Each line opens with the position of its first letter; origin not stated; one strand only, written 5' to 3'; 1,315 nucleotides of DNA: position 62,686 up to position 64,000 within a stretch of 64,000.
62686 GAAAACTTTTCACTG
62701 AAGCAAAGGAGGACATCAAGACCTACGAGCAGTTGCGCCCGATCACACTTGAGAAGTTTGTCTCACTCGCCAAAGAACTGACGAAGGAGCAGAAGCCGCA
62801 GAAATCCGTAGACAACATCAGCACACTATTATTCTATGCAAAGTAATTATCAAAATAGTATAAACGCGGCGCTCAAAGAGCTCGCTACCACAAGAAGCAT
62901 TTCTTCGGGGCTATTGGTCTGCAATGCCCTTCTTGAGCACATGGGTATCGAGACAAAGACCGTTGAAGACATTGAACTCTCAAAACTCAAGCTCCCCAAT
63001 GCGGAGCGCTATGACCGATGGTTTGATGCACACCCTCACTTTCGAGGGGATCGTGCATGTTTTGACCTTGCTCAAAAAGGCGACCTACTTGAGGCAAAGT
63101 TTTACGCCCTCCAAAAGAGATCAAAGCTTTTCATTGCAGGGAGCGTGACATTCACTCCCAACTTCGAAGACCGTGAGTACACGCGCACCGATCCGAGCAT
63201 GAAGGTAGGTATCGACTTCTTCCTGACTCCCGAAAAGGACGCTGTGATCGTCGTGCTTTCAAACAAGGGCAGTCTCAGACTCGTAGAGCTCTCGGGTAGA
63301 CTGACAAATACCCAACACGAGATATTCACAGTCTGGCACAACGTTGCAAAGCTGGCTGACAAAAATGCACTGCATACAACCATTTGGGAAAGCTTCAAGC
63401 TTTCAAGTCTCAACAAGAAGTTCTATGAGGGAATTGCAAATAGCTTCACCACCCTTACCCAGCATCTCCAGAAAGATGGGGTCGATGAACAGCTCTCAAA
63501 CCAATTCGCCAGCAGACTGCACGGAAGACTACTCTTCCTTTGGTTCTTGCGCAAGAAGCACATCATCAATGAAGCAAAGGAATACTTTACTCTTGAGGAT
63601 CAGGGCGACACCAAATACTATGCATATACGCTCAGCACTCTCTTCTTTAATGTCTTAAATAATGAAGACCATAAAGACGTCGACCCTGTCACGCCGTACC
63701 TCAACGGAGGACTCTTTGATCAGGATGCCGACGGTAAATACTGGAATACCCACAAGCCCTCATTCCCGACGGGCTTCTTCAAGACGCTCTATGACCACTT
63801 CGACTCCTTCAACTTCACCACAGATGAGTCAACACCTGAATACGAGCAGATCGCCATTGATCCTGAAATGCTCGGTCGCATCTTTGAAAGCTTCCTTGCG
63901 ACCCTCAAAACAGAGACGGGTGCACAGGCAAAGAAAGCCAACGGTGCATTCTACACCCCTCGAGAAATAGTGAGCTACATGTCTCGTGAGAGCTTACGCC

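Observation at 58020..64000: PLD-nuclease::SNF2-helicase fusion followed by PglX/MmeI-like N6-adenine methyltransferase: partial DISARM class-1-like or BREX-related defence operon with unusual domain fusion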

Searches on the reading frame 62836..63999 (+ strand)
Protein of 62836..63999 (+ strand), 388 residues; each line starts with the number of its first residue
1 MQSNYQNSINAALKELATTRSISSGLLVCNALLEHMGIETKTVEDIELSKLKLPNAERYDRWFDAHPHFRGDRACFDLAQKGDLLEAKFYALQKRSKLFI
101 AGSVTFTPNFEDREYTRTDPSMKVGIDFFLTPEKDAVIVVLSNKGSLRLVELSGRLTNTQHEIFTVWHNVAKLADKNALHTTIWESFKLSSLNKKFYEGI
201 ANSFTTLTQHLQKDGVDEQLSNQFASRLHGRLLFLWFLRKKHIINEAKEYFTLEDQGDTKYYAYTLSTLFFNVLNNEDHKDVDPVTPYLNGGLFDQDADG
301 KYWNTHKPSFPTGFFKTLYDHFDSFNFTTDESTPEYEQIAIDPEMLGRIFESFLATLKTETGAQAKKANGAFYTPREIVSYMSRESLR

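Call 5: search_protein_families(library=pfam, proteins=[window:62836-63999:+], max_evalue=0.01)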
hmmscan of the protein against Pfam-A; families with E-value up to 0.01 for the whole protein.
window:62836-63999:+ (388 aa): 1 family
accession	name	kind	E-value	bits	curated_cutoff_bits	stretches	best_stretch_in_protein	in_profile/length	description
PF02384.22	N6_Mtase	-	0.0089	15.8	20.4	0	344-383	4-39/311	N-6 DNA Methylase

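Call 6: search_protein_families(library=padloc, proteins=[window:62836-63999:+], max_evalue=0.01)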
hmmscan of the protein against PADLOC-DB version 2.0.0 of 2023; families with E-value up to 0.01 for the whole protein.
window:62836-63999:+ (388 aa): 5 families
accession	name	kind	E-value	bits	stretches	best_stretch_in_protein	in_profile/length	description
PDLC03601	REase_MTase_IIG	-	5.1e-83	277.5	1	32-388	41-404/1110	Type IIG restriction enzyme-methyltransferase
PDLC03628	REase_MTase_IIG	-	5.9e-12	42.5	1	184-386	153-354/1100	Type IIG restriction enzyme-methyltransferase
PDLC03596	REase_MTase_IIG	-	1.5e-10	37.7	1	210-387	228-446/1148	Type IIG restriction enzyme-methyltransferase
PDLC03612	REase_MTase_IIG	-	1.4e-06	24.8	1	313-387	397-465/1247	Type IIG restriction enzyme-methyltransferase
PDLC03021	MTase_I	-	0.0047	13.8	1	342-382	142-176/491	Type I methyltransferase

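Call 46: find_homologous_proteins(query=window:62836-63999:+, max_evalue=1e-10)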
Query window:62836-63999:+ (388 aa): 293 proteins with E <= 1e-10 among 3967 candidates; the best 120 are listed.
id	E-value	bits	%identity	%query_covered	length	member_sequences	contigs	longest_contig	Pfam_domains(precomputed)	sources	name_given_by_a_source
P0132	2.1e-187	641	89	81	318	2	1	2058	-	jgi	jgi:hypothetical protein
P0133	8.4e-157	540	90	69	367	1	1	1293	-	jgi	jgi:type I restriction-modification system DNA methylase subunit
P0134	1.7e-150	519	87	69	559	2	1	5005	PF02384.23,PF07669.18,PF20473.5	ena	-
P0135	2.5e-121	423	53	98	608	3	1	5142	PF02384.23,PF07669.18,PF20473.5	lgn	-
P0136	2.9e-113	397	48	98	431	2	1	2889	-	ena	-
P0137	4.7e-112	393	50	98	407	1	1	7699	-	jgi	-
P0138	4.0e-105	370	77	55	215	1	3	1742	-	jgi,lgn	-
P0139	6.4e-100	353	46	100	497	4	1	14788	PF02384.23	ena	-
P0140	4.3e-98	347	53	82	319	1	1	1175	-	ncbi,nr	ncbi:MAG: hypothetical protein EOM19_08230, partial [Candidatus Moranbacteria bacterium]|nr:hypothet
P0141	3.1e-89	318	53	74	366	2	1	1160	-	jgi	jgi:hypothetical protein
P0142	7.9e-87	310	49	84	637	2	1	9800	PF02384.23,PF07669.18,PF20473.5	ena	-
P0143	1.9e-86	308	49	87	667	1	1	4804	PF20465.5,PF02384.23,PF07669.18,PF20473.5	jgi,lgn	jgi:hypothetical protein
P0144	5.7e-86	307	43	98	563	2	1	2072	PF25120.2,PF02384.23,PF20473.5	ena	-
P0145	4.1e-85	304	43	95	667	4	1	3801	PF02384.23,PF07669.18,PF20473.5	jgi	jgi:hypothetical protein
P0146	1.6e-83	299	42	95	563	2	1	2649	PF02384.23,PF20473.5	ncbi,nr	ncbi:MAG: hypothetical protein RBQ97_12295, partial [Acholeplasma sp.]|nr:hypothetical protein [Acho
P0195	5.9e-42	162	31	98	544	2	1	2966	PF25120.2,PF20465.5,PF02384.23,PF20473.5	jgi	jgi:hypothetical protein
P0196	8.0e-42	162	32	98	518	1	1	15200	PF25120.2,PF20465.5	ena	-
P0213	7.4e-37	145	30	97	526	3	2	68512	PF25120.2,PF02384.23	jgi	-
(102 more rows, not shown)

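Call 48: search_protein_families(library=pfam, proteins=[P0195, P0196, P0213, P0144], max_evalue=0.01)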
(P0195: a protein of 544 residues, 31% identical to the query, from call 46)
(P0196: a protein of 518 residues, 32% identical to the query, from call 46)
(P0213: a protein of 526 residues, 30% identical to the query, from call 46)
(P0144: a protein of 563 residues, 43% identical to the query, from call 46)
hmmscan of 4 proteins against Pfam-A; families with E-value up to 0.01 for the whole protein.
P0195 (544 aa): 5 families
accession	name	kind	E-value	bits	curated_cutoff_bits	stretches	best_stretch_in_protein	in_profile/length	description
PF02384.22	N6_Mtase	-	8.1e-07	29.1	20.4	0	353-395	4-40/311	N-6 DNA Methylase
PF20473.4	MmeI_Mtase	-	9.6e-07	28.7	27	1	478-544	14-79/259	MmeI, DNA-methyltransferase domain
PF25120.1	DUF7814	-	1.2e-06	28.9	27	1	270-313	121-163/228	Domain of unknown function (DUF7814)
PF20465.4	MmeI_hel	-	1.3e-06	29.5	27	1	236-306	8-75/75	MmeI, helicase spacer domain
PF07225.17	NDUF_B4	-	0.0052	17.1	21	0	56-98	5-49/124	NADH-ubiquinone oxidoreductase B15 subunit (NDUFB4)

P0196 (518 aa): 5 families
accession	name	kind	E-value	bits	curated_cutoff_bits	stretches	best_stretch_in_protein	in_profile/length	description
PF25120.1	DUF7814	-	6.7e-07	29.7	27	1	267-311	120-163/228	Domain of unknown function (DUF7814)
PF20465.4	MmeI_hel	-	1.8e-06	29.1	27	1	232-304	6-75/75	MmeI, helicase spacer domain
PF02384.22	N6_Mtase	-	4.5e-05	23.4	20.4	0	351-393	4-40/311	N-6 DNA Methylase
PF07225.17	NDUF_B4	-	0.00078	19.8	21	1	57-98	7-49/124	NADH-ubiquinone oxidoreductase B15 subunit (NDUFB4)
PF20473.4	MmeI_Mtase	-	0.00092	18.9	27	1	474-497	12-35/259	MmeI, DNA-methyltransferase domain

P0213 (526 aa): 4 families
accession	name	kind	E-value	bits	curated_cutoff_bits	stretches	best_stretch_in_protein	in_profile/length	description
PF25120.1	DUF7814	-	4.7e-07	30.2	27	1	217-306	72-160/228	Domain of unknown function (DUF7814)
PF02384.22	N6_Mtase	-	7.4e-06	25.9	20.4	0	359-399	4-40/311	N-6 DNA Methylase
PF20465.4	MmeI_hel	-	5e-05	24.4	27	1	228-302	5-75/75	MmeI, helicase spacer domain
PF20473.4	MmeI_Mtase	-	0.0014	18.3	27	1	465-489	9-33/259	MmeI, DNA-methyltransferase domain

P0144 (563 aa): 5 families
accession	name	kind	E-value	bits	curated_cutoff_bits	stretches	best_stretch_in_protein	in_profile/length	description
PF20473.4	MmeI_Mtase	-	4e-08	33.2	27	1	434-508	12-85/259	MmeI, DNA-methyltransferase domain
PF02384.22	N6_Mtase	-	1e-06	28.7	20.4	1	348-387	4-39/311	N-6 DNA Methylase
PF25120.1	DUF7814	-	1.7e-05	25.1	27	1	266-307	119-164/228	Domain of unknown function (DUF7814)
PF07669.17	Eco57I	-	2.8e-05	24.7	25.3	1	486-532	1-25/171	Eco57I restriction-modification methylase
PF20465.4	MmeI_hel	-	0.00024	22.3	27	1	228-299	4-75/75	MmeI, helicase spacer domain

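Call 55: predict_structure(alignment_id=A2)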
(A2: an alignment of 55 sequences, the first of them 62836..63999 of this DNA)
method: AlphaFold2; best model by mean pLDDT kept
length: 388 residues; sequences in the alignment: 55
mean_pLDDT: 82.7   pTM: 0.70
mean pLDDT of the five models: 82.7, 81.3, 81.1, 80.9, 80.9
residues with pLDDT >= 90: 204; 70-90: 105; 50-70: 34; < 50: 45
segments of 3 or more residues with pLDDT < 50: 329-341, 359-388
pLDDT, mean of each block of 10 residues (from residue 1): 80 97 98 95 93 87 94 92 91 95 94 94 97 97 92 87 92 94 86 74 91 90 87 87 87 89 93 88 86 73 76 94 69 43 55 52 43 43 40
secondary structure, 60 per line:
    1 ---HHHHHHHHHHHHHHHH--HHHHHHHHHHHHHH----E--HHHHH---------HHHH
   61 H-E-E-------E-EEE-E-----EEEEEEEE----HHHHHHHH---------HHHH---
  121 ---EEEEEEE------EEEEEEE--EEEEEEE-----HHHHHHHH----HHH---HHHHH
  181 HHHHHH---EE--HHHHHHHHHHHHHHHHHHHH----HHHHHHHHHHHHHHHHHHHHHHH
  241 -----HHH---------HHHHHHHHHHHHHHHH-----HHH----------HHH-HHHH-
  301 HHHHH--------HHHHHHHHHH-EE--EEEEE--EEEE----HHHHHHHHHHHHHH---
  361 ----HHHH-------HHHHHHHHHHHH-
elements in order: H4-19 H22-35 H43-47 H57-61 E75-77 E85-92 H97-104 H114-117 E124-130 E137-143 E146-152 H158-165 H176-186 H194-213 H218-240 H258-273 H296-299 H301-305 H314-323 E329-333 E336-339 H344-357 H365-368 H376-387

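Call 57: fold_search(model_id=the predicted structure, library=pdb)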
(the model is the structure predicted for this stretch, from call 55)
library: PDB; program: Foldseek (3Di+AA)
matches with E <= 10: 200; with E <= 0.001: 0
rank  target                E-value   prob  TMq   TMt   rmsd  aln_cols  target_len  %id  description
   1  7fiv_B                7.3e-01  0.06  0.10  0.06  16.4       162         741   12  Crystal structure of the complex formed by Wolbachia cytoplasmic incompatibility factors CidA and CidBND1-ND2 from wPi (released 2022-04-06)
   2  2ddm_B                9.4e-01  0.16  0.10  0.14   7.7        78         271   14  Crystal Structure of Pyridoxal Kinase from the Escherichia coli PdxK gene at 2.1 A resolution (released 2006-08-15)
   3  4dpg_A                1.2e+00  0.02  0.09  0.07  16.5       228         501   11  Crystal Structure of Human LysRS: P38/AIMP2 Complex I (released 2013-02-13)
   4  8g1h                  1.2e+00  0.11  0.09  0.12   7.8        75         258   11  Ancestral protein AncTh of Phosphomethylpirimidine kinases family (released 2024-02-07)
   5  6l4l                  1.6e+00  0.06  0.13  0.19  15.6       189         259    8  Crystal structure of S. aureus CntK in inactive state (released 2020-10-21)
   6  7fiw_A                1.6e+00  0.06  0.11  0.06  15.2       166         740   10  Crystal structure of the complex formed by Wolbachia cytoplasmic incompatibility factors CidAwMel(ST) and CidBND1-ND2  (released 2022-04-06)
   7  4gfc_A                2.0e+00  0.05  0.08  0.16  11.2       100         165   15  N-terminal coiled-coil dimer of C.elegans SAS-6, crystal form B (released 2013-06-19)
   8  7esy_B                2.0e+00  0.04  0.11  0.06  15.2       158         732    8  Crystal structure of the complex formed by Wolbachia cytoplasmic incompatibility factors CidA and CidBND1-ND2 from wPi (released 2021-11-10)
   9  1a81_E                2.1e+00  0.28  0.11  0.19   5.2        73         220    8  CRYSTAL STRUCTURE OF THE TANDEM SH2 DOMAIN OF THE SYK KINASE BOUND TO A DUALLY TYROSINE-PHOSPHORYLATED ITAM (released 1998-10-21)
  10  9va7_G                2.2e+00  0.07  0.06  0.06  10.7        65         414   12  Crystal structure of legionella effector Lem17 in complex with IP6 (released 2026-01-21)
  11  7sa7_C                2.4e+00  0.28  0.11  0.19   5.2        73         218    8  Crystal structure of the apo SH2 domains of Syk (released 2021-10-13)
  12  9va7_E                2.6e+00  0.06  0.06  0.06  10.7        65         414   12  Crystal structure of legionella effector Lem17 in complex with IP6 (released 2026-01-21)
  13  5haf_A                2.6e+00  0.04  0.14  0.16  13.9       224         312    8  Structure of Salmonella enterica effector protein SseL (released 2016-07-27)
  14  3n2q                  2.8e+00  0.08  0.13  0.17   6.4        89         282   11  Crystal structure of Sex pheromone staph-cAM373 precursor (released 2010-06-02)
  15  2iw4_A                2.8e+00  0.06  0.14  0.17  11.9       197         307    9  CRYSTAL STRUCTURE OF BASILLUS SUBTILIS FAMILY II INORGANIC PYROPHOSPHATASE MUTANT, H98Q, IN COMPLEX WITH PNP (released 2006-11-07)
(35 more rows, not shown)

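Call 65: search_solved_structures(query=A2, max_evalue=1, show_alignments=4)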
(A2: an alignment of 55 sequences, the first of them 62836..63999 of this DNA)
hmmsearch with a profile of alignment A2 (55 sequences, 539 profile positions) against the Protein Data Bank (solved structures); distinct sequences matched with E-value up to 1: 11.
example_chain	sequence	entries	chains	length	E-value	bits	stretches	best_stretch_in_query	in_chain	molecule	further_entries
8c45_A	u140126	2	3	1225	1e-06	31.1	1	373-497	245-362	site-specific DNA-methyltransferase (adenine-specific)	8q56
9ewz_C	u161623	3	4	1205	2.6e-06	29.7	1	373-496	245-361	Adenine-specific methyltransferase BrxX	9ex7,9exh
8zek_A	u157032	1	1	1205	2.8e-06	29.6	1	373-496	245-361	site-specific DNA-methyltransferase (adenine-specific)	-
5hr4_C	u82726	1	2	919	6.2e-06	28.5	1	232-299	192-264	MmeI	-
9n8i_E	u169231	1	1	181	0.29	13.1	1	428-530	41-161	Gametocyte surface protein P230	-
7u9e_A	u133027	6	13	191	0.33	12.9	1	428-530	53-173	Gametocyte surface protein P230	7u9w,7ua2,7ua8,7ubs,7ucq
6ohg_A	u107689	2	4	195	0.35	12.8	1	428-530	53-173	Gametocyte surface protein P230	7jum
7vru_A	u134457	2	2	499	0.36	12.8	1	348-385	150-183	Site-specific DNA-methyltransferase (adenine-specific)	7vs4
7uvh_C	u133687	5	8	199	0.38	12.7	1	428-530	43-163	Gametocyte surface protein P230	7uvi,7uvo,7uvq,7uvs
7ust_A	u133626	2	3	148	0.73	11.8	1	429-530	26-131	Gametocyte surface protein P230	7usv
6wb9_6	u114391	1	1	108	0.99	11.3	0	235-275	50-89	ER membrane protein complex subunit 6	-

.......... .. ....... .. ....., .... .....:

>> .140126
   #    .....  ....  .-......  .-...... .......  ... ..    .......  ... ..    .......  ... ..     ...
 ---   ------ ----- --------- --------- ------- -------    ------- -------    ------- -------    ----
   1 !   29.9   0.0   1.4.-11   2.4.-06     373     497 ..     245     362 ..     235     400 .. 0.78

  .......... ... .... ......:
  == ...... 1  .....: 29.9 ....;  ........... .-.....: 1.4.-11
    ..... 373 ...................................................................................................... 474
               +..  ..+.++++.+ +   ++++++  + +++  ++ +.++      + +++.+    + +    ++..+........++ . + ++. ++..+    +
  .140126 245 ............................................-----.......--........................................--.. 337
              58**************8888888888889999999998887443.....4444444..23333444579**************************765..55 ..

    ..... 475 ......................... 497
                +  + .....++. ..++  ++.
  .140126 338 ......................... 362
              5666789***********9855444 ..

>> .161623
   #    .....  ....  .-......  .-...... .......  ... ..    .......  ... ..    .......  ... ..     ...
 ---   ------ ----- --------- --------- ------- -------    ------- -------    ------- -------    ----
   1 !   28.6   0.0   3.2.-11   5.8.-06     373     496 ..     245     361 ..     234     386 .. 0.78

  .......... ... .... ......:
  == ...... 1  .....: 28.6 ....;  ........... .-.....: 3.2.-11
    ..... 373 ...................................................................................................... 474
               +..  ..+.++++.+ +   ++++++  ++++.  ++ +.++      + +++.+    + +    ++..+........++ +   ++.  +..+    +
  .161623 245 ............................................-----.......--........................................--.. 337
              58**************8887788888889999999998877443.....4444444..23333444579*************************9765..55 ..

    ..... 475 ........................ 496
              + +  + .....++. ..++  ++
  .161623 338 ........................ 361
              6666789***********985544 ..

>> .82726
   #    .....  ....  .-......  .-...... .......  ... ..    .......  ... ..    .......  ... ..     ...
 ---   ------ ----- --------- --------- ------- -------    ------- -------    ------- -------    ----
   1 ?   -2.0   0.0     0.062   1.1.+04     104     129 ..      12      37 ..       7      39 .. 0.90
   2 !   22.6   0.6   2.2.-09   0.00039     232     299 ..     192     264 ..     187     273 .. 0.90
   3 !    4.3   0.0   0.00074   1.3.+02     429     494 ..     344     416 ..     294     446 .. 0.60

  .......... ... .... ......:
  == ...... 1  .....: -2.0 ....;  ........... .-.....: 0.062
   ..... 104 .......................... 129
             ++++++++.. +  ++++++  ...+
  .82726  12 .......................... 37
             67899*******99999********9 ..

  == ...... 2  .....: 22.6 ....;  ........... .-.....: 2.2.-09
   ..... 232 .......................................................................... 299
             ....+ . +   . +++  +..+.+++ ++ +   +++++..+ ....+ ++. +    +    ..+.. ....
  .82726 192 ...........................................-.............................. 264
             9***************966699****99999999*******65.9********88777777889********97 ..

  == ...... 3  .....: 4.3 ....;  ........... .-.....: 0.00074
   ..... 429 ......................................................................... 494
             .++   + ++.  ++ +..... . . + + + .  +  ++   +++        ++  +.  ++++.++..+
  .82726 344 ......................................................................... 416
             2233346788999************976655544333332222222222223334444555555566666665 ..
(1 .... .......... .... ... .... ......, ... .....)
